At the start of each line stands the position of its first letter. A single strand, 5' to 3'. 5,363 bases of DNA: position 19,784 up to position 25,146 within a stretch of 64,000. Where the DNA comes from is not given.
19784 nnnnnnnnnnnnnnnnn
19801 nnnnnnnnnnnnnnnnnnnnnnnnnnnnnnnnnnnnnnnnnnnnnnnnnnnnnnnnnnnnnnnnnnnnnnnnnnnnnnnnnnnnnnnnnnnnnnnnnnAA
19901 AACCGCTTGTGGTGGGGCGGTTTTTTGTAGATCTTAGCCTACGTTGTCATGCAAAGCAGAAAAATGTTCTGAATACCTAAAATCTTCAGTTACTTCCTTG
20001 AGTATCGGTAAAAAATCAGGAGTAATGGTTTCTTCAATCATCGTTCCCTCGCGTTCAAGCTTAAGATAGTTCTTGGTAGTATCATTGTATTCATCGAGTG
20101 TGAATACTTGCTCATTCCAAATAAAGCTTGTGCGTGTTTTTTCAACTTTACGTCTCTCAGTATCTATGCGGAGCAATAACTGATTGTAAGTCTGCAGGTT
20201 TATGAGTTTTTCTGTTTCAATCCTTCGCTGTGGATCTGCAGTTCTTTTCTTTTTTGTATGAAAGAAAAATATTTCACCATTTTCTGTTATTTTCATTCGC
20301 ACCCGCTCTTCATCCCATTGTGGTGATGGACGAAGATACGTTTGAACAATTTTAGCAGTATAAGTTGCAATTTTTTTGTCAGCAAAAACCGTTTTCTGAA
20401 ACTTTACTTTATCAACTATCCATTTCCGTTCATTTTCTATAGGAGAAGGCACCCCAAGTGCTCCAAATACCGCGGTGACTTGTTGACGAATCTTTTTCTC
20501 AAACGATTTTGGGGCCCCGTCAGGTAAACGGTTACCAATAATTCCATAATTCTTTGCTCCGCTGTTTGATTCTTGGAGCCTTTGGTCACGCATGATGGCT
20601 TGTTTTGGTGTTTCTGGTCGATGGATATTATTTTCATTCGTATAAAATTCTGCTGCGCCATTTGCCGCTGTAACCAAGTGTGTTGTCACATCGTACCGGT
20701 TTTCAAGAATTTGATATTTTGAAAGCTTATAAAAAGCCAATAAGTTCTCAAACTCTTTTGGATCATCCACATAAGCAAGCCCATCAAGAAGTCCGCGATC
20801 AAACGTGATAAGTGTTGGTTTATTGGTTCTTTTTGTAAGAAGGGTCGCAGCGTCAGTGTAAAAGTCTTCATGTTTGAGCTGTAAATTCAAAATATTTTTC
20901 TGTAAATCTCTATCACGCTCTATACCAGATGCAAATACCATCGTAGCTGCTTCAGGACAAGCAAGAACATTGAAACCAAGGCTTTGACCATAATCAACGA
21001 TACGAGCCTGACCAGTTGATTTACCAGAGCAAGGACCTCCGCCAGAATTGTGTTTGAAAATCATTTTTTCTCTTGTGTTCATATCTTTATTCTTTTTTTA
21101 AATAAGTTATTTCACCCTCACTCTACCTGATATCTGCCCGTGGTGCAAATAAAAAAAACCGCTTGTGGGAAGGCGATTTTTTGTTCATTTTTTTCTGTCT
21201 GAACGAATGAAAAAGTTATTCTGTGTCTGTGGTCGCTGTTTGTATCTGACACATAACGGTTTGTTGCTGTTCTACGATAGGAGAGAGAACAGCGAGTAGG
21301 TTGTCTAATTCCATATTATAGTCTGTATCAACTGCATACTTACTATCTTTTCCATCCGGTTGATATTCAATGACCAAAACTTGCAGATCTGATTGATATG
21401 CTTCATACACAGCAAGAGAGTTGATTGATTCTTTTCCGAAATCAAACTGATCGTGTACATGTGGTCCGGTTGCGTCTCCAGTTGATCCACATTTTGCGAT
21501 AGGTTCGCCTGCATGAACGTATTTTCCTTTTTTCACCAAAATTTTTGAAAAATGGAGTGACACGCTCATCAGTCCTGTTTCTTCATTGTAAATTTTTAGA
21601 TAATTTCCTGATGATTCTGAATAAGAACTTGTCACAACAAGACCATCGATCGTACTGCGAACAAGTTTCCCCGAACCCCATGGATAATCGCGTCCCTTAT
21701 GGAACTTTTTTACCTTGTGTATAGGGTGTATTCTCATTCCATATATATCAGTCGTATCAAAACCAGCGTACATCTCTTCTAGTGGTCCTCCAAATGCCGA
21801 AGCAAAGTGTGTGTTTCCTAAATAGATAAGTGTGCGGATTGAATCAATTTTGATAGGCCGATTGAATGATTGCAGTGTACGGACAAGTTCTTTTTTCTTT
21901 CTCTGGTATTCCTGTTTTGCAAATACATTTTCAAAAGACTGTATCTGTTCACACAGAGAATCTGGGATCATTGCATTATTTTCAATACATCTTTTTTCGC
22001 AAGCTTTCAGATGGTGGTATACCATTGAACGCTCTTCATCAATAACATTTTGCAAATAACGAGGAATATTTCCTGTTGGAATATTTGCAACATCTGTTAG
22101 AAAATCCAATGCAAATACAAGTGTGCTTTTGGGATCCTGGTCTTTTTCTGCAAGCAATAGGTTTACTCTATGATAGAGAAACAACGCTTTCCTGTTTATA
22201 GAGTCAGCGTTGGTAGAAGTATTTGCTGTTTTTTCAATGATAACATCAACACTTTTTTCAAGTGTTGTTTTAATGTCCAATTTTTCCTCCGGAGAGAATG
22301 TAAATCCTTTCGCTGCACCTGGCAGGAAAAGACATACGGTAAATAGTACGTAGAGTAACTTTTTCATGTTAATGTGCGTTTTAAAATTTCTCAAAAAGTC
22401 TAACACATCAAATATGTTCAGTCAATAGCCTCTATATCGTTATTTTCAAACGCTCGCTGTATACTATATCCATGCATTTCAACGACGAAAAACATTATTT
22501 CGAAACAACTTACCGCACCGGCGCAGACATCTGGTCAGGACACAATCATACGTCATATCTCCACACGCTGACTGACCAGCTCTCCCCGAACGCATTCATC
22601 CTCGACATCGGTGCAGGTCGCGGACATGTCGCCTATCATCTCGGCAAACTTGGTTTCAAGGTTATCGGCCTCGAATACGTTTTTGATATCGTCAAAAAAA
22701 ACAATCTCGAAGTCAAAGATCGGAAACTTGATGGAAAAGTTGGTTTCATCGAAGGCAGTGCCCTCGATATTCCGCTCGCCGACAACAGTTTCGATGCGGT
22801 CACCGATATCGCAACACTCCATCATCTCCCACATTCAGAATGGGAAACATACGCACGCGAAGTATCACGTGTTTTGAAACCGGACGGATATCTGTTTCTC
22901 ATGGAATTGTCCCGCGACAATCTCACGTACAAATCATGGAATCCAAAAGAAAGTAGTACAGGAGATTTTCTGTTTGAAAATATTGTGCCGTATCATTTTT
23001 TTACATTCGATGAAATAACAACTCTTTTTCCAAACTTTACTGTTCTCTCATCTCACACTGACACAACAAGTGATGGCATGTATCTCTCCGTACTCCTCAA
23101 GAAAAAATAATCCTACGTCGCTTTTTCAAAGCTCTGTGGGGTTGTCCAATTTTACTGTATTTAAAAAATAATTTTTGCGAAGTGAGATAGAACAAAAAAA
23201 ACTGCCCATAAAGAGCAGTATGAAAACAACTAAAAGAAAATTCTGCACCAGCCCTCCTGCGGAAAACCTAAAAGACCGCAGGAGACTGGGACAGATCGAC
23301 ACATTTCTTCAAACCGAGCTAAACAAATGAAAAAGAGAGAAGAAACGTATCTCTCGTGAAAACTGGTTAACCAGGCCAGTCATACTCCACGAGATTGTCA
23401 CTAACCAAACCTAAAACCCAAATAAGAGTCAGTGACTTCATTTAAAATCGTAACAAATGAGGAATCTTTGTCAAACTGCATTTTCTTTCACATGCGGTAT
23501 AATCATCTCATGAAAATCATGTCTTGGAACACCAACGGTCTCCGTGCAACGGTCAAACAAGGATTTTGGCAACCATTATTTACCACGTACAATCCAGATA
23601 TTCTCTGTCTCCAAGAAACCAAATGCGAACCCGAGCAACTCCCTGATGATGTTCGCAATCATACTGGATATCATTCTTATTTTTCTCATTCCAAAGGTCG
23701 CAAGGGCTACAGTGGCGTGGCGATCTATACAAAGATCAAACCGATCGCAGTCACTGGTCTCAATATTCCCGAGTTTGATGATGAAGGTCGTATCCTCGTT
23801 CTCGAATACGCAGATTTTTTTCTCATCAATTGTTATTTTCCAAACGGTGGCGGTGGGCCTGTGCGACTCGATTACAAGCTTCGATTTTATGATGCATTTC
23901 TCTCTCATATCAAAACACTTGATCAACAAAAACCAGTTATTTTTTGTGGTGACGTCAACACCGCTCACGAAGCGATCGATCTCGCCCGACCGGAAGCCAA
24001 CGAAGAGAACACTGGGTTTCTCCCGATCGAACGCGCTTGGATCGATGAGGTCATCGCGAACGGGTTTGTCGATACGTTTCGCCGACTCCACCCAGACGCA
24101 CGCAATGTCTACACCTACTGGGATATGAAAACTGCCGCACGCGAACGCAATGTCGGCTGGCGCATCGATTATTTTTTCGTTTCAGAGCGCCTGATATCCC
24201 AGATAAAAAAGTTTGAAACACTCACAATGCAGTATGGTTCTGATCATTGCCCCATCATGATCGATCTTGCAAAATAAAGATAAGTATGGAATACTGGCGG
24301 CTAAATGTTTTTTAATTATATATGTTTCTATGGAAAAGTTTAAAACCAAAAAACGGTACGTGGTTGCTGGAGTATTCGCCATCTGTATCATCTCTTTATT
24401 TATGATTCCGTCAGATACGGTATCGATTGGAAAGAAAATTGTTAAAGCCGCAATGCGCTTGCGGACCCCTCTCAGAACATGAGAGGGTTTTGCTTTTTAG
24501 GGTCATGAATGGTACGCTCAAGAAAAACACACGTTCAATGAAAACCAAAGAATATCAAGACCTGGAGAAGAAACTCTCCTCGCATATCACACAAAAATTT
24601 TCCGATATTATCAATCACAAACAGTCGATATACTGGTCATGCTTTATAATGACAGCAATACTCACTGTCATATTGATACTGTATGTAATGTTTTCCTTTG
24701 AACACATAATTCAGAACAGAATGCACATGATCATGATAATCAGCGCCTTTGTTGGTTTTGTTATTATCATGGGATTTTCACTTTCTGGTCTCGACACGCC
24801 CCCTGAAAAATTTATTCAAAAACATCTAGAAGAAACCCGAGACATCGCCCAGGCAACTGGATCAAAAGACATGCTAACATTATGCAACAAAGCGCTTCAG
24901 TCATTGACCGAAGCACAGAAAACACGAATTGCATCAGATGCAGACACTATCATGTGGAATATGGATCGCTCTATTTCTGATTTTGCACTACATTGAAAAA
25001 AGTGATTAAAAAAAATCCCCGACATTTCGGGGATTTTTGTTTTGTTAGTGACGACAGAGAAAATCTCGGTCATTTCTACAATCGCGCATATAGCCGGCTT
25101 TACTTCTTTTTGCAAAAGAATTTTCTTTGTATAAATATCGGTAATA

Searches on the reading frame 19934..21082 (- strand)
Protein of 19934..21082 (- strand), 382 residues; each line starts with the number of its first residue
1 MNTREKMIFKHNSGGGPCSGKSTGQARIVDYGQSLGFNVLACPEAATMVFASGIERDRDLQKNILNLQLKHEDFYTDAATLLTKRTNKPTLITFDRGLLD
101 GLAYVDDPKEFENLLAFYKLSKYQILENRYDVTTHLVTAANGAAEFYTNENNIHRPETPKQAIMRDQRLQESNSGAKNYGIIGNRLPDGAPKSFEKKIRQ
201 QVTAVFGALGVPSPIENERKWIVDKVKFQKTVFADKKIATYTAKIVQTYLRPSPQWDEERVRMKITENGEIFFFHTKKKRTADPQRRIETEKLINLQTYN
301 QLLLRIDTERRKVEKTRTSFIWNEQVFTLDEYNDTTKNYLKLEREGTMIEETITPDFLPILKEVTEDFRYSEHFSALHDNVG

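Call 87: search_protein_families(library=pfam, proteins=[window:19934-21082:-], max_evalue=0.001)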
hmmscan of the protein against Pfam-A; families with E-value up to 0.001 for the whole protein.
window:19934-21082:- (382 aa): 1 family
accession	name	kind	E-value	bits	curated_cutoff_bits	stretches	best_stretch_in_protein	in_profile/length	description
PF13521.12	AAA_28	-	5e-13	50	27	1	15-172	6-145/164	AAA domain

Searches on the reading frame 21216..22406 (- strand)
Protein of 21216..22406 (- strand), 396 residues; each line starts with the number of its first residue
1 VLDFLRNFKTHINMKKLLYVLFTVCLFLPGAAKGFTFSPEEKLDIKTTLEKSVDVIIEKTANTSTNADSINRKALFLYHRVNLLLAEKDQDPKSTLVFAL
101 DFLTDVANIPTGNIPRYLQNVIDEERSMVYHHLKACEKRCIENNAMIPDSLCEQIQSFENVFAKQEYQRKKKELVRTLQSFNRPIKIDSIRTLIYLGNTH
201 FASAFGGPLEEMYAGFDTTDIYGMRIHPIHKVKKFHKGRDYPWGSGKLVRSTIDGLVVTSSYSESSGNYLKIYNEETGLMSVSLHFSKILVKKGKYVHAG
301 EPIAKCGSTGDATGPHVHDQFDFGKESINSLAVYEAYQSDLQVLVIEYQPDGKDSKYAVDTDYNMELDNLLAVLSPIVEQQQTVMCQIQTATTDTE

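Call 87: search_protein_families(library=pfam, proteins=[window:21216-22406:-], max_evalue=0.001)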
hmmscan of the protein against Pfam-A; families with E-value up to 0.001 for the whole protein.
window:21216-22406:- (396 aa): 1 family
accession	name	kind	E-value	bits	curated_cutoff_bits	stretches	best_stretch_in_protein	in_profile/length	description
PF01551.29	Peptidase_M23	-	6.5e-19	68.4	28.7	1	234-329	1-95/96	Peptidase family M23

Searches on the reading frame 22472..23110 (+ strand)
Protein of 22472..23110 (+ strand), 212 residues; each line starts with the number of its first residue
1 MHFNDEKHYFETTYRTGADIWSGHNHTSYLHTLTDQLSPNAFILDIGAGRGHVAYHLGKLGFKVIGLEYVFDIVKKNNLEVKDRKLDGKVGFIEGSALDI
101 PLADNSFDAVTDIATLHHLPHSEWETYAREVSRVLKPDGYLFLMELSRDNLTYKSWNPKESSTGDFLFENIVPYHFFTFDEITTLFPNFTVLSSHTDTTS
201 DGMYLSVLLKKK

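Call 87: search_protein_families(library=pfam, proteins=[window:22472-23110:+], max_evalue=0.001)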
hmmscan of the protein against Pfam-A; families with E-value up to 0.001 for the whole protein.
window:22472-23110:+ (212 aa): 8 families
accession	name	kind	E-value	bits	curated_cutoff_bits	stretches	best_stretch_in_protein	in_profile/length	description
PF08241.18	Methyltransf_11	-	8.4e-21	74.9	21.2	1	44-143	1-95/95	Methyltransferase domain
PF13649.12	Methyltransf_25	-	1.6e-18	67.6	27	1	43-139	1-97/97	Methyltransferase domain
PF13847.12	Methyltransf_31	-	9.8e-14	51.7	27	1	40-147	4-113/145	Methyltransferase domain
PF13489.12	Methyltransf_23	-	2e-12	47.6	27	1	32-149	15-122/164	Methyltransferase domain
PF08242.18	Methyltransf_12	-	3.2e-10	41.1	30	1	44-141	1-98/98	Methyltransferase domain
PF01209.24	Ubie_methyltran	-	1.5e-09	38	20.1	1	39-151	47-159/233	ubiE/COQ5 methyltransferase family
PF02353.26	CMAS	-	4.4e-07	29.9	27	1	36-150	59-171/273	Mycolic acid cyclopropane synthetase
PF05724.17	TPMT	-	3.3e-05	24.1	26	1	47-149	45-159/218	Thiopurine S-methyltransferase (TPMT)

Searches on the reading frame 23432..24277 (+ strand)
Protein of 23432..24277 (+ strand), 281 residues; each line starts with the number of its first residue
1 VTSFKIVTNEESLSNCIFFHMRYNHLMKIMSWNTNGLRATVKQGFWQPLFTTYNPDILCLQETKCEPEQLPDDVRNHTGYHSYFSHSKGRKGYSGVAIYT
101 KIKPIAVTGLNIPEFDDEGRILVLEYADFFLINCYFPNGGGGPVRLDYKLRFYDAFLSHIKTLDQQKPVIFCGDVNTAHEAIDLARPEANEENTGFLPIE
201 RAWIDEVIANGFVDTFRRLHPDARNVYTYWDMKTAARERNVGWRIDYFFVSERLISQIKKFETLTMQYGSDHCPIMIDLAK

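Call 87: search_protein_families(library=pfam, proteins=[window:23432-24277:+], max_evalue=0.001)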
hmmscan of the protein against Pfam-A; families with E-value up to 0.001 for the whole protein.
window:23432-24277:+ (281 aa): 2 families
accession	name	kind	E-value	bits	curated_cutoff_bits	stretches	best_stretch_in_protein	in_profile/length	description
PF03372.29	Exo_endo_phos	-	1.3e-28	100.6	24.5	1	30-272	1-225/225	Endonuclease/Exonuclease/phosphatase family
PF14529.12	Exo_endo_phos_2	-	4.1e-05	23.9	27.4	0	131-181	3-45/117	Endonuclease-reverse transcriptase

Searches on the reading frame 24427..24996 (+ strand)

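Call 87: search_protein_families(library=pfam, proteins=[window:24427-24996:+], max_evalue=0.001)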
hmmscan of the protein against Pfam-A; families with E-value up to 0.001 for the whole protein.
window:24427-24996:+ (189 aa): 2 families
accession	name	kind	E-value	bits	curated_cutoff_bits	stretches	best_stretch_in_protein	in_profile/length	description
PF04647.20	AgrB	-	0.00019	21.3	23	1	69-138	74-141/185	Accessory gene regulator B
PF04756.19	OST3_OST6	-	0.00084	19.3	27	0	32-117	112-199/294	OST3 / OST6 family, transporter family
